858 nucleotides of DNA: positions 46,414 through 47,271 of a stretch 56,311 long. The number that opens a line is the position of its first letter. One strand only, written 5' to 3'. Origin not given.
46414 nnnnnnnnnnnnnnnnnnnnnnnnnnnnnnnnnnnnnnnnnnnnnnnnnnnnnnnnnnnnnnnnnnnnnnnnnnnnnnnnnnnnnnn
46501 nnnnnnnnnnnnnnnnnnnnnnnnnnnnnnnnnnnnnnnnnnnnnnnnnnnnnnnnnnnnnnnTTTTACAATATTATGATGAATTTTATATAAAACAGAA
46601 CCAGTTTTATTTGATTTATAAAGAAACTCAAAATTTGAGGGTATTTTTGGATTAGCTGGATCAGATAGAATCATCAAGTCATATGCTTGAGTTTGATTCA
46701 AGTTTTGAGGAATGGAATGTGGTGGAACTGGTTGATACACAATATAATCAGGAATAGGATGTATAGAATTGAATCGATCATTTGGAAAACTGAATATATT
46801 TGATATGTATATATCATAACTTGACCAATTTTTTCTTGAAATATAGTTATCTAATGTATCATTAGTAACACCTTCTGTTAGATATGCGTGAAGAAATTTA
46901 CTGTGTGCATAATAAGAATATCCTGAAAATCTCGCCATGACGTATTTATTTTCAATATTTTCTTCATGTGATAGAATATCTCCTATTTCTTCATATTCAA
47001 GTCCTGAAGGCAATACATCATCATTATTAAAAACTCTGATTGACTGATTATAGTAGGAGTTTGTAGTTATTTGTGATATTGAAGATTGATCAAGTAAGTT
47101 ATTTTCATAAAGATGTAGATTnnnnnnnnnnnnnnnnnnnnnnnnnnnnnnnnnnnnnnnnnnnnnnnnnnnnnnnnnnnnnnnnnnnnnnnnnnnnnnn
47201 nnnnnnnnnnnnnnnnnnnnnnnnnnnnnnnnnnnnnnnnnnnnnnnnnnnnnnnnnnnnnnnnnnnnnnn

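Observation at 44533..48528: Duplicated three-part module for extracytoplasmic glycosylation: UPF0104 flippase-like protein, N-terminally anchored GT2 and GT-C with a novel C-terminal domain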

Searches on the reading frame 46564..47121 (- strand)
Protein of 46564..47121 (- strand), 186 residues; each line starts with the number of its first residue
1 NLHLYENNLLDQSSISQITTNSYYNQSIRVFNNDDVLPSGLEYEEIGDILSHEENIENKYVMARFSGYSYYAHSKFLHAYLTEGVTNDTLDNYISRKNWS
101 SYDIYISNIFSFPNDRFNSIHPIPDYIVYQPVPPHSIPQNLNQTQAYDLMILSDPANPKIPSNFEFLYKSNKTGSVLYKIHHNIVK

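Call 53: predict_structure(alignment_id=A2)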
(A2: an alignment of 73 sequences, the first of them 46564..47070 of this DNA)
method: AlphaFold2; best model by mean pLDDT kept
length: 169 residues; sequences in the alignment: 73
mean_pLDDT: 87.3   pTM: 0.81
mean pLDDT of the five models: 87.3, 87.1, 86.6, 86.6, 86.3
residues with pLDDT >= 90: 126; 70-90: 10; 50-70: 15; < 50: 18
segments of 3 or more residues with pLDDT < 50: 1-9, 14-17
pLDDT, mean of each block of 10 residues (from residue 1): 47 48 86 98 97 98 95 96 97 97 97 80 79 96 97 95 79
secondary structure, 60 per line:
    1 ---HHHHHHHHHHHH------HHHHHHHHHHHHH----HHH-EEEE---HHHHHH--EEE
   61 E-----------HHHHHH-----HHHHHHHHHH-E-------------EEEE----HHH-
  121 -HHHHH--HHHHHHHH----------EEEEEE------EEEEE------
elements in order: H4-15 H22-34 E43-46 H50-55 E58-61 H73-78 H84-93 E109-112 H122-126 H129-136 E147-152 E159-163

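Call 55: search_protein_representatives(protein=window:46564-47121:-)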
Query: 186 residues. Proteins with E-value up to 0.001 (for the whole library): 97; up to 1e-10: 70; up to 1e-30: 25. The best 97 are listed.
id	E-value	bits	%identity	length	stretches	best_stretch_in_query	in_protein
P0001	6.9e-113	391.7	97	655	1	1-186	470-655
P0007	9.8e-45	169.6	54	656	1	34-184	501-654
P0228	7.5e-42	160.2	53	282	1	26-182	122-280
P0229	1.6e-41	159.1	53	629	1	33-181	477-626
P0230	2.7e-41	158.3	56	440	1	29-182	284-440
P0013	3.6e-41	157.9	46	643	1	15-182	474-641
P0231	1.6e-40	155.8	50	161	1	38-182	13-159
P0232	4.8e-40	154.3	54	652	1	40-183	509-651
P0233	7.9e-40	153.6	45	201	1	24-182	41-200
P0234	1.5e-39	152.7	51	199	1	37-183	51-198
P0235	1.1e-36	143.3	45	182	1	25-182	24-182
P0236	3.9e-36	141.6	46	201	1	25-183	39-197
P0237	6.3e-36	140.9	44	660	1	27-182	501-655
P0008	1.5e-35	139.6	42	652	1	11-181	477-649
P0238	6.9e-35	137.5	48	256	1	13-182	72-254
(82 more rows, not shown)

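Call 56: fold_search(model_id=the predicted structure, library=pdb)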
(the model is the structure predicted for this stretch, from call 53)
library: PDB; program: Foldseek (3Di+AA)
matches with E <= 10: 182; with E <= 0.001: 0
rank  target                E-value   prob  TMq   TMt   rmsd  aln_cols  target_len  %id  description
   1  7oci_F                1.7e-01  0.51  0.42  0.13   9.8       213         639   11  Cryo-EM structure of yeast Ost6p containing oligosaccharyltransferase complex (released 2022-02-16)
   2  6c26_A                2.5e-01  0.38  0.41  0.13   7.7       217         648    9  The Cryo-EM structure of a eukaryotic oligosaccharyl transferase complex (released 2018-01-31)
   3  8b6l_I                4.2e-01  0.23  0.37  0.12  11.0       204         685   13  Subtomogram average of the human Sec61-TRAP-OSTA-translocon (released 2022-12-07)
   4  9n9j_I                4.4e-01  0.20  0.35  0.11  10.6       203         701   13  Structure of a GRP94 folding intermediate engaged with a CCDC134- and FKBP11-bound secretory translocon (released 2025-11-19)
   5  6lbp_A                4.4e-01  0.10  0.18  0.08   9.0        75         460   15  Structure of the Glutamine Phosphoribosylpyrophosphate Amidotransferase from Arabidopsis thaliana (released 2020-04-29)
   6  6ezn_F                4.7e-01  0.20  0.36  0.12  10.3       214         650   12  Cryo-EM structure of the yeast oligosaccharyltransferase (OST) complex (released 2018-01-17)
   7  6g80_A                6.1e-01  0.09  0.31  0.26  12.8       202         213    8  Structure of Mycobacterium hassiacum MeT1 from orthorhombic crystals. (released 2019-01-16)
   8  8age_A                6.6e-01  0.16  0.36  0.12  10.4       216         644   12  Structure of yeast oligosaccharylransferase complex with acceptor peptide bound (released 2022-12-07)
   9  1r3u_A                7.0e-01  0.14  0.20  0.19   6.1        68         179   13  Crystal Structure of Hypoxanthine-Guanine Phosphoribosyltransferase from Thermoanaerobacter tengcongensis (released 2004-10-19)
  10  6g80_C                9.1e-01  0.09  0.32  0.26  10.8       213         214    8  Structure of Mycobacterium hassiacum MeT1 from orthorhombic crystals. (released 2019-01-16)
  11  3hj3_A                9.1e-01  0.03  0.20  0.10  12.1       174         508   13  Crystal Structure of the ChTS-DHFR F207A Non-Active Site Mutant (released 2010-06-02)
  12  6g80_M                1.0e+00  0.06  0.28  0.23  11.3       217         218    8  Structure of Mycobacterium hassiacum MeT1 from orthorhombic crystals. (released 2019-01-16)
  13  6s7o_A                1.1e+00  0.11  0.35  0.12  11.7       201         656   13  Cryo-EM structure of human oligosaccharyltransferase complex OST-A (released 2019-12-18)
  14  8if8_C                1.1e+00  0.10  0.31  0.11  11.1       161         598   14  Arabinosyltransferase AftA (released 2023-05-31)
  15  6cnl_K                1.1e+00  0.08  0.21  0.19   8.4        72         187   14  Crystal Structure of H105A PGAM5 Dodecamer (released 2019-02-13)
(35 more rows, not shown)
